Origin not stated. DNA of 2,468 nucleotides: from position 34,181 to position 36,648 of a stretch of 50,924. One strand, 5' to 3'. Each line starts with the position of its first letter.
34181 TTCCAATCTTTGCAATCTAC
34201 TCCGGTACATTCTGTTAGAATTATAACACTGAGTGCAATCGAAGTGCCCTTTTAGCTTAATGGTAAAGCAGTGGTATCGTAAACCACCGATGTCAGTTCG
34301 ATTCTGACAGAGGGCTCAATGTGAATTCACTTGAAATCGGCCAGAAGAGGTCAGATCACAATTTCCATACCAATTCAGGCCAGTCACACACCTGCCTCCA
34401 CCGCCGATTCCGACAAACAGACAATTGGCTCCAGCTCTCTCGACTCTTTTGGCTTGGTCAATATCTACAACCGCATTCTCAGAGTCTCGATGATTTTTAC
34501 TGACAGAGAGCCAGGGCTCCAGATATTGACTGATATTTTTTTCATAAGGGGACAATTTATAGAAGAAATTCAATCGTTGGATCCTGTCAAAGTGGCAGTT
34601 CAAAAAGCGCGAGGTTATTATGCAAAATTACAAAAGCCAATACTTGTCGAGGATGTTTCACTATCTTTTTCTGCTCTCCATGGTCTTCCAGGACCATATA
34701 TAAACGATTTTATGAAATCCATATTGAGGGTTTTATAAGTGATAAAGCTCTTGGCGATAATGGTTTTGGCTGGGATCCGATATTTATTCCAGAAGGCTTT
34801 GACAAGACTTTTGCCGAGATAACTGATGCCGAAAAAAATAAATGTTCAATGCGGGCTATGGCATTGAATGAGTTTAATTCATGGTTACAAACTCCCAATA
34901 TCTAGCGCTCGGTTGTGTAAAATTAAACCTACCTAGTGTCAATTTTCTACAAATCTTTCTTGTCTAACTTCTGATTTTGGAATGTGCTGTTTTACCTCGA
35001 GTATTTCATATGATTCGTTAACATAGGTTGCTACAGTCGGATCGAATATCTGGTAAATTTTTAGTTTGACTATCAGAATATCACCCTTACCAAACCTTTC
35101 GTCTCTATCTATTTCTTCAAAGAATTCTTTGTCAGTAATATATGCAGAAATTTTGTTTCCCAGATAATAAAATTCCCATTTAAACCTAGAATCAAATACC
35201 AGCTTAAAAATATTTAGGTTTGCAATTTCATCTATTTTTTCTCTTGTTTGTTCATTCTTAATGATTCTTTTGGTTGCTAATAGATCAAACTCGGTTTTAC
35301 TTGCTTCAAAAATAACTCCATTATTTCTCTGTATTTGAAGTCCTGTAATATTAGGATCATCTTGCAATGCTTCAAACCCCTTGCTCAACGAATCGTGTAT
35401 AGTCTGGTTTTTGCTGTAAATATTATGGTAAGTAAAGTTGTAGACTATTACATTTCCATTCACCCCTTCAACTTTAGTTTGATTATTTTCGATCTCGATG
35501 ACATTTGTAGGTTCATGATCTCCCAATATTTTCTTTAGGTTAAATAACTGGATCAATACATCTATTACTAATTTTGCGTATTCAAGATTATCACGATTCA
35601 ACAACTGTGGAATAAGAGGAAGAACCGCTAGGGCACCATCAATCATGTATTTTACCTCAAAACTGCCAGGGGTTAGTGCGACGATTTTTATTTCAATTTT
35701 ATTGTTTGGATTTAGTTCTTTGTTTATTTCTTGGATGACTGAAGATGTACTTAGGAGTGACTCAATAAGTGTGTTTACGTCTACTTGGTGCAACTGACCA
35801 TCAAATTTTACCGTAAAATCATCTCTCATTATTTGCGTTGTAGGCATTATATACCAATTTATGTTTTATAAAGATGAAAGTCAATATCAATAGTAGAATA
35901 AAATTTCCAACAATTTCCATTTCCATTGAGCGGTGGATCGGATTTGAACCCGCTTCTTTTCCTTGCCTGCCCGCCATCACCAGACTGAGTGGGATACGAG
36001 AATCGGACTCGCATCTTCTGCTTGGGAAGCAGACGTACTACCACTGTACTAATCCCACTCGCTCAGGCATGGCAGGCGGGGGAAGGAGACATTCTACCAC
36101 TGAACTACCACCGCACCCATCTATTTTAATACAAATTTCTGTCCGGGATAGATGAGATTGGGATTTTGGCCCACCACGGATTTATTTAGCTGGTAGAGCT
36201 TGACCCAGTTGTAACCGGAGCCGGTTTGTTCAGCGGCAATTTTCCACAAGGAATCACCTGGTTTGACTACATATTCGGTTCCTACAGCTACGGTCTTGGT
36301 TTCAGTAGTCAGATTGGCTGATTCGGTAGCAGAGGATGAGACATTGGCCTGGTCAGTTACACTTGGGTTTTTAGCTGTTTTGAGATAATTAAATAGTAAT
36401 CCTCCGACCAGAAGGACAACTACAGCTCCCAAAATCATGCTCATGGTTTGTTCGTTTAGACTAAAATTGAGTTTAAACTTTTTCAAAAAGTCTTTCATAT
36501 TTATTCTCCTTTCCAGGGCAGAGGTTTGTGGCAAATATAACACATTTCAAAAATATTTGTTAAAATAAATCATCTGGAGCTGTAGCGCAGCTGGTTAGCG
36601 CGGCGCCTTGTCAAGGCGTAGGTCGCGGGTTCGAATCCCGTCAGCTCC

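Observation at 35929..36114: A complete tRNA-Gly(CCC) nested inside the anticodon loop of a second, split tRNA-Gly(CCC)-like gene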

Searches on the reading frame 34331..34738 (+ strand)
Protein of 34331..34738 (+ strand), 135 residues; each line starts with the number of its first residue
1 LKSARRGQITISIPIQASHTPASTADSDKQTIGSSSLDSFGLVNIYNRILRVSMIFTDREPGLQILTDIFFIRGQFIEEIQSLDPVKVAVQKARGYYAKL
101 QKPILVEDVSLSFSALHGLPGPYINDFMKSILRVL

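Call 7: search_protein_families(library=pfam, proteins=[window:34331-34738:+], max_evalue=0.01)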
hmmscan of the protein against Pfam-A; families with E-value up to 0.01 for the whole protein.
window:34331-34738:+ (135 aa): 1 family
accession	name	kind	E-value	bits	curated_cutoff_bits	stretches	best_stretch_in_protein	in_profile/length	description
PF01725.21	Ham1p_like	-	8.3e-10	39.3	22.5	1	73-129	33-87/186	Ham1 family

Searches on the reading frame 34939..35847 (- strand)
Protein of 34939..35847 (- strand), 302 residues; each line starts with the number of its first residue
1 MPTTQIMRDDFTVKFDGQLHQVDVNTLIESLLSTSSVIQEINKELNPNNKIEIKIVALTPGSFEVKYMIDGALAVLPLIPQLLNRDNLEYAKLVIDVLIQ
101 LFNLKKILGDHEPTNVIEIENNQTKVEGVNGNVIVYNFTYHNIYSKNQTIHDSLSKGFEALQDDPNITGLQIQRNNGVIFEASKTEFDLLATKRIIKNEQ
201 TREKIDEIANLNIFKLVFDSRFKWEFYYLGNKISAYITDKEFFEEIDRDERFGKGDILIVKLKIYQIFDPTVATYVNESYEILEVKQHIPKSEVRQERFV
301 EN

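Call 7: search_protein_families(library=pfam, proteins=[window:34939-35847:-], max_evalue=0.01)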
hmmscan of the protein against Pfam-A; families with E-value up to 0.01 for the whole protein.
window:34939-35847:- (302 aa): 0 families

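Call 12: search_protein_families(library=phrogs, proteins=[window:34939-35847:-], max_evalue=0.01)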
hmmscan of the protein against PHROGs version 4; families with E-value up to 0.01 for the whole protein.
window:34939-35847:- (302 aa): 1 family
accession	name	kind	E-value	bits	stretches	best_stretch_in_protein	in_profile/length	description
phrog_3243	-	unknown function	8.7e-37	127.9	1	5-292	6-288/293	-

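Call 13: find_homologous_proteins(query=window:34939-35847:-)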
Query window:34939-35847:- (302 aa): 59 proteins with E <= 0.001 among 1618 candidates.
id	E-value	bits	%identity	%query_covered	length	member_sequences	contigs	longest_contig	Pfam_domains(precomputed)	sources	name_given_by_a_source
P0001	1.7e-191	653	100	100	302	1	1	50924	-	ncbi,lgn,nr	ncbi:hypothetical protein HZB69_01750 [Candidatus Amesbacteria bacterium]|nr:hypothetical protein [C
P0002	3.0e-100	353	58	96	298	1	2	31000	-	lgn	-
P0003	1.9e-97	344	56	97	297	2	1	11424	-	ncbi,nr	ncbi:hypothetical protein KKE03_00075 [Patescibacteria group bacterium]|nr:hypothetical protein [Pat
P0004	1.4e-95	338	56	97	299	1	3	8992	-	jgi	jgi:hypothetical protein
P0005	1.0e-94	335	55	96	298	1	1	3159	-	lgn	-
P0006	1.2e-72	263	51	83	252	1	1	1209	-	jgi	jgi:hypothetical protein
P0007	3.9e-69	251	44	97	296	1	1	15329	-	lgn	-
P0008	1.2e-68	250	44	99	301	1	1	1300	-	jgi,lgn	jgi:hypothetical protein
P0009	1.5e-67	246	44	95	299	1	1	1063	-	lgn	-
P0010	3.9e-66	241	42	97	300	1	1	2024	-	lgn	-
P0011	2.1e-65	239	43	97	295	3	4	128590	-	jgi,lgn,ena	-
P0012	2.4e-64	236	42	97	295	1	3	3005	-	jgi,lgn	-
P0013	4.7e-64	235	43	97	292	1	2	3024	-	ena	-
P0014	1.8e-62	229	44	99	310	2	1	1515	-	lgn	-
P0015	4.6e-62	228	42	98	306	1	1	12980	-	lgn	-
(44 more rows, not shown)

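Call 14: find_encoding_contigs(protein=P0002, flank=4000, max_places=4)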
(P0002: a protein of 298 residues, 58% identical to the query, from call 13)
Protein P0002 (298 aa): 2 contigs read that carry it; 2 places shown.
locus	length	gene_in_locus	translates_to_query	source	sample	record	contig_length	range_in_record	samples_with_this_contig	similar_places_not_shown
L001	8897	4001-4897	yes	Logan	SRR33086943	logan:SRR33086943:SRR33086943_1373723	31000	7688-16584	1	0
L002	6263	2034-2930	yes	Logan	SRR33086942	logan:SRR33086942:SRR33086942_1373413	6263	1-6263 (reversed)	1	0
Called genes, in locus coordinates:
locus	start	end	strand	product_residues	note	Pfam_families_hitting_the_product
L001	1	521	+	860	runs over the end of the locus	PF17210:SdrD_B (faint), PF22904:NOMO1-like_2nd (faint)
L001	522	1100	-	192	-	PF07099:DUF1361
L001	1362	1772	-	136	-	-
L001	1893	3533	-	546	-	PF00239:Resolvase, PF07508:Recombinase, PF13408:Zn_ribbon_recom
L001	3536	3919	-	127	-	-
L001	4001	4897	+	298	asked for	-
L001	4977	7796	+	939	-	PF26449:DUF8128, PF01935:DUF87, PF10412:TrwB_AAD_bind (faint)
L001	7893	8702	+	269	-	PF13814:Replic_Relax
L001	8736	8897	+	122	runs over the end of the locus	-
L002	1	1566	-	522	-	?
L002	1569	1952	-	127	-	-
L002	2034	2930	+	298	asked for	-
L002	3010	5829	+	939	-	PF26449:DUF8128, PF01935:DUF87, PF10412:TrwB_AAD_bind (faint)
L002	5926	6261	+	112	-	?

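Call 15: find_encoding_contigs(protein=P0003, flank=4000, max_places=4)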
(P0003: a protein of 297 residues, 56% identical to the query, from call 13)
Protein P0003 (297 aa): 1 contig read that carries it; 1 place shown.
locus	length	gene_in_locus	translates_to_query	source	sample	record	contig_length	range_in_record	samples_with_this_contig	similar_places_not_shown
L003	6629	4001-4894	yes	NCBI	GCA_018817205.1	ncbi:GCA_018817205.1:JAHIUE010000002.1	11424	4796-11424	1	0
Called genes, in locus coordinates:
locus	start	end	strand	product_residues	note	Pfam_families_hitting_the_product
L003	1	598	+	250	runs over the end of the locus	PF01145:Band_7, PF13421:Band_7_1 (weak)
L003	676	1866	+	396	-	PF25989:YknX_C (faint), PF25990:Beta-barrel_YknX, PF25967:RND-MFP_C (faint)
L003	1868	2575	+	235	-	PF02463:SMC_N (faint), PF00005:ABC_tran, PF13304:AAA_21 (faint)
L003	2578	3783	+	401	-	PF12704:MacB_PCD, PF02687:FtsX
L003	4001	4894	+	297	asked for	-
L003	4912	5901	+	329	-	PF00188:CAP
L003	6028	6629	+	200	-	?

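Call 16: find_encoding_contigs(protein=P0004, flank=4000, max_places=4)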
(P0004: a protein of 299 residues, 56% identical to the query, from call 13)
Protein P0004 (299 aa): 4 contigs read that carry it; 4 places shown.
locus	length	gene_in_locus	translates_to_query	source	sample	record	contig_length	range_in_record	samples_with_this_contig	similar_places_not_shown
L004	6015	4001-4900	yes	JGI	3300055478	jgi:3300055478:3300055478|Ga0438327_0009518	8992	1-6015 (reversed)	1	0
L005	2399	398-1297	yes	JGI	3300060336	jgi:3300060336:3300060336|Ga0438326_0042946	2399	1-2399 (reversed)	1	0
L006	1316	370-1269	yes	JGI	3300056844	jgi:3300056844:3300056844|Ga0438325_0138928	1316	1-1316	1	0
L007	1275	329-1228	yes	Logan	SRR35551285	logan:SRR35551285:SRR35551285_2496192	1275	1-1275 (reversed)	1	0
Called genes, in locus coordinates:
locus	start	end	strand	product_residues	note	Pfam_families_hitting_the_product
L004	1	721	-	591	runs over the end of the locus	PF00239:Resolvase, PF07508:Recombinase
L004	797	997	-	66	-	-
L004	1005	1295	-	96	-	-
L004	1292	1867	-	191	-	-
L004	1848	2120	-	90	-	-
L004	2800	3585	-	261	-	PF10502:Peptidase_S26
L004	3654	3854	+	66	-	PF13560:HTH_31, PF12844:HTH_19, PF01381:HTH_3, PF13443:HTH_26 (weak)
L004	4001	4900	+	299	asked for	-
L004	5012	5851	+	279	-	-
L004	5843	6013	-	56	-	?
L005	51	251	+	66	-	PF13560:HTH_31, PF12844:HTH_19, PF01381:HTH_3, PF13443:HTH_26 (weak)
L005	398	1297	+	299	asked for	-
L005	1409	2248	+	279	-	-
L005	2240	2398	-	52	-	?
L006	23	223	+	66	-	PF13560:HTH_31, PF12844:HTH_19, PF01381:HTH_3, PF13443:HTH_26 (weak)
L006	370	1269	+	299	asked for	-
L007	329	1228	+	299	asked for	-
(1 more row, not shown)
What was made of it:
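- Homologs of the 302-aa ORF lie in elements with serine recombinase, coupling protein and relaxase genes (calls 14, 16).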

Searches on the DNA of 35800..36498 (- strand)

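Call 37: search_rna_families(source=window, start=35800, end=36250, threshold=evalue, max_evalue=10, show_alignments=3)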
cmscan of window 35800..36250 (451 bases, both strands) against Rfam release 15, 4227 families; matches with E-value up to 10: 4.
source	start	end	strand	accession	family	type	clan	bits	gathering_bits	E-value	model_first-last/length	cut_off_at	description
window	35988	36058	-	RF00005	tRNA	Gene; tRNA;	CL00001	66.5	29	2.1e-14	1-71/71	no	tRNA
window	35987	36060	-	RF02435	SpF41_sRNA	Gene; sRNA;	-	19.2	52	1.7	4-73/105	no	Streptococcus sRNA SpF41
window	35955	36087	-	RF03219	mir-602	Gene; miRNA;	-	16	90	4.5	1-85/85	no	mir-602 microRNA precursor family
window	35810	35845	+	RF01833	astro_FSE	Cis-reg; frameshift_element;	-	10.4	70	6.5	1-55/55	no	ribosomal frameshift site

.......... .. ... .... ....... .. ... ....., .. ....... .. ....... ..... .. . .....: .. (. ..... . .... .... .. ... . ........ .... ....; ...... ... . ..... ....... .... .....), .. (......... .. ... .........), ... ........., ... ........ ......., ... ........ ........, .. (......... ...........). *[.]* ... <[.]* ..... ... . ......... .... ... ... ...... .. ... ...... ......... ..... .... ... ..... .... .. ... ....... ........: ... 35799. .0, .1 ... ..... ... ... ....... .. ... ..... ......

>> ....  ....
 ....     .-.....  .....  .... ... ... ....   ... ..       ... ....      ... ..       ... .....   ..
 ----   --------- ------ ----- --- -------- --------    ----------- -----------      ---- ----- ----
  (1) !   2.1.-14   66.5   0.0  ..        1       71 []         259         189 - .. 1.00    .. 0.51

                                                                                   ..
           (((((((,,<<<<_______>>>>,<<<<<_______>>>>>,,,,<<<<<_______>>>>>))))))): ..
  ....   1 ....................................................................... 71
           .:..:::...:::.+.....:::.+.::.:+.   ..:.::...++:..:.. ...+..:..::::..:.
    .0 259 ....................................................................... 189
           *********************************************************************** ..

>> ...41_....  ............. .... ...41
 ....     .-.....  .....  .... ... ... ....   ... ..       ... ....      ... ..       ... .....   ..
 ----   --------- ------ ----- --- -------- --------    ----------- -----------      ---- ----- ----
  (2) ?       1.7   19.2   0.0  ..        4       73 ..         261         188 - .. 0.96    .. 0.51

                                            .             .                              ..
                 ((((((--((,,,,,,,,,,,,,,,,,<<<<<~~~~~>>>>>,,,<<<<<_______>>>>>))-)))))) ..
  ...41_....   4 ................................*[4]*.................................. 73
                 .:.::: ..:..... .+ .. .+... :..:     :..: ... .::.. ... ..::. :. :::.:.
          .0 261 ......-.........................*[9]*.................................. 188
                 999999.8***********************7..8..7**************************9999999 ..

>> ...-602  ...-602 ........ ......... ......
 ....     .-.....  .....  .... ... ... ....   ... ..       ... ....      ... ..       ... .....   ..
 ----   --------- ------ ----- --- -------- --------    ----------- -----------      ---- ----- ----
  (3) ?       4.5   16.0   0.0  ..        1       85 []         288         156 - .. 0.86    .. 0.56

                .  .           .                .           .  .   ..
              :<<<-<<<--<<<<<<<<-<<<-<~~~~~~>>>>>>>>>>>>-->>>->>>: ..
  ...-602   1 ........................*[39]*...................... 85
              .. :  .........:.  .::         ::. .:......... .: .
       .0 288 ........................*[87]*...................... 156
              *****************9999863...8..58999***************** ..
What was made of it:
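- On Group I intron: cmscan of 35800-36250 at E up to 10 returns only the inner tRNA and three chance-level matches (call 37).
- Closest known: Group I introns in bacterial tRNA anticodon loops. Different: It has no catalytic core and no Rfam hit even at E = 10 (call 37).
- There is no catalytic core and no Rfam hit (call 37).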

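Call 66: search_rna_families(sources=[L048, L110, L122, L021, L019, L163], threshold=gathering)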
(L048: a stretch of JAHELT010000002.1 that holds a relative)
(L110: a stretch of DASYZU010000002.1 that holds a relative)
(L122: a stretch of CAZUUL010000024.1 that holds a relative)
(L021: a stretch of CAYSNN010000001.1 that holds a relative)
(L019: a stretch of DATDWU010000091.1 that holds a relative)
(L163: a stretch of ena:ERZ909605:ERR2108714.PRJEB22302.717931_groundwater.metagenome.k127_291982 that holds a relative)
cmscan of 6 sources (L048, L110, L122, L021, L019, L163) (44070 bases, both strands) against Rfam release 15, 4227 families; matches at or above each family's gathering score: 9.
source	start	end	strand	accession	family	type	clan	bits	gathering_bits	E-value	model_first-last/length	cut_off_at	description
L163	1730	1803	+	RF00005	tRNA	Gene; tRNA;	CL00001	72.3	29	5e-14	1-71/71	no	tRNA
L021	1206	1277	-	RF00005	tRNA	Gene; tRNA;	CL00001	71.8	29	6.9e-14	1-71/71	no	tRNA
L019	5721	5793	+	RF00005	tRNA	Gene; tRNA;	CL00001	71.8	29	7e-14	1-71/71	no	tRNA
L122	7168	7239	-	RF00005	tRNA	Gene; tRNA;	CL00001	70.6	29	1.5e-13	1-71/71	no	tRNA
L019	2202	2273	+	RF00005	tRNA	Gene; tRNA;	CL00001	70.5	29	1.6e-13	1-71/71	no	tRNA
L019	1833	1904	-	RF00005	tRNA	Gene; tRNA;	CL00001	69.9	29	2.4e-13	1-71/71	no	tRNA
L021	7363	7434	-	RF00005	tRNA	Gene; tRNA;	CL00001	67.3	29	1.2e-12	1-71/71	no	tRNA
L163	2910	2980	+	RF00005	tRNA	Gene; tRNA;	CL00001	64.3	29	8.1e-12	1-71/71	no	tRNA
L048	1282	1352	+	RF00005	tRNA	Gene; tRNA;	CL00001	62.2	29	3.1e-11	1-71/71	no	tRNA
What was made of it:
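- Tried and rejected: L048 and L110, which have a tRNA-Gly 5' part followed by other sequence, gave no intron model hit (call 66) and were not pursued.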
